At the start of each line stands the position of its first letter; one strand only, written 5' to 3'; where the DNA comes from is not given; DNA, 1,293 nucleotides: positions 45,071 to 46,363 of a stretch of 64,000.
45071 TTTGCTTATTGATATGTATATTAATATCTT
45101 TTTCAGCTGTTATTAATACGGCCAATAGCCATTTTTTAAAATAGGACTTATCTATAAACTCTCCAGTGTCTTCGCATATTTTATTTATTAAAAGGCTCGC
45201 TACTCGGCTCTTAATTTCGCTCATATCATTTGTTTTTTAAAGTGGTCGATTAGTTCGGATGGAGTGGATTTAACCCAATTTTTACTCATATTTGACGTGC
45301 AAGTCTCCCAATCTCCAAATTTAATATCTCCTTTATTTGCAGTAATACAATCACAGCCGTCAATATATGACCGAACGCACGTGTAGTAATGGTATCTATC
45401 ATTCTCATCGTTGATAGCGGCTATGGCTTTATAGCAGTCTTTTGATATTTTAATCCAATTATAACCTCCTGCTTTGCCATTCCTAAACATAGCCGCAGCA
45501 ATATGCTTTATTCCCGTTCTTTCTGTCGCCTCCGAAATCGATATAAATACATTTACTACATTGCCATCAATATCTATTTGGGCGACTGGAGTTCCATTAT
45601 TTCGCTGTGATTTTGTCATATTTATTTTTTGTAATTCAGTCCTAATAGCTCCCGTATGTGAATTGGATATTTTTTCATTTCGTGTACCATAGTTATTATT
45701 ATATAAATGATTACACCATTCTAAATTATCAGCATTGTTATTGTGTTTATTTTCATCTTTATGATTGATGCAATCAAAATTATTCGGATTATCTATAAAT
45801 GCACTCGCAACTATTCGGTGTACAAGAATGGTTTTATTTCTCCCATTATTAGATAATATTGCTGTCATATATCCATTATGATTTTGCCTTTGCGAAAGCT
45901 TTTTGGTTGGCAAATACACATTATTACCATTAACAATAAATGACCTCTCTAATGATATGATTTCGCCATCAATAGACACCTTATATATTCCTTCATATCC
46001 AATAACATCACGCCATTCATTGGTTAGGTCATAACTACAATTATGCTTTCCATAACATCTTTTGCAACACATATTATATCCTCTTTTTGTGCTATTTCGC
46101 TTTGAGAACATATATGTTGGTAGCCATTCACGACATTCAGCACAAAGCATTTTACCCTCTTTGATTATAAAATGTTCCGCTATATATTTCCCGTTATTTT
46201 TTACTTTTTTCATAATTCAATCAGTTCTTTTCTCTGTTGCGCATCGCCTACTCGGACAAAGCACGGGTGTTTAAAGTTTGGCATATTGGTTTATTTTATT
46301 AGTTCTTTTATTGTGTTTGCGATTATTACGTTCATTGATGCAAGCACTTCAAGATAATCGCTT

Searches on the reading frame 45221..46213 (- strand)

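Call 45: search_protein_families(library=phrogs, proteins=[window:45221-46213:-], max_evalue=0.001)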
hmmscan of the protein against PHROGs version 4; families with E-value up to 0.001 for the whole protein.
window:45221-46213:- (330 aa): 9 families
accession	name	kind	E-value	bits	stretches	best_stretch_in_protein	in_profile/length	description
phrog_59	-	DNA, RNA and nucleotide metabolism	4.6e-38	132.7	1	41-258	117-281/423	HNH endonuclease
phrog_959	-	DNA, RNA and nucleotide metabolism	4.4e-30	105.2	1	65-198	6-127/138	HNH endonuclease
phrog_1492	-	DNA, RNA and nucleotide metabolism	1.1e-25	91.7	1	54-173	34-156/414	HNH endonuclease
phrog_37683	-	unknown function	3.2e-10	40.6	1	108-175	140-207/279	-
phrog_17657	-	DNA, RNA and nucleotide metabolism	2.9e-06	28.2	1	110-167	101-165/168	HNH endonuclease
phrog_21964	-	DNA, RNA and nucleotide metabolism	3.2e-05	24.6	1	111-175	146-211/244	HNH endonuclease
phrog_7545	-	DNA, RNA and nucleotide metabolism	4.1e-05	24.8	1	104-166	57-123/160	HNH endonuclease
phrog_826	-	DNA, RNA and nucleotide metabolism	0.0002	22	1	111-178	93-160/281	HNH endonuclease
phrog_5558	-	moron, auxiliary metabolic gene and host takeover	0.00077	20.7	1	11-62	56-106/130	Lar-like restriction alleviation protein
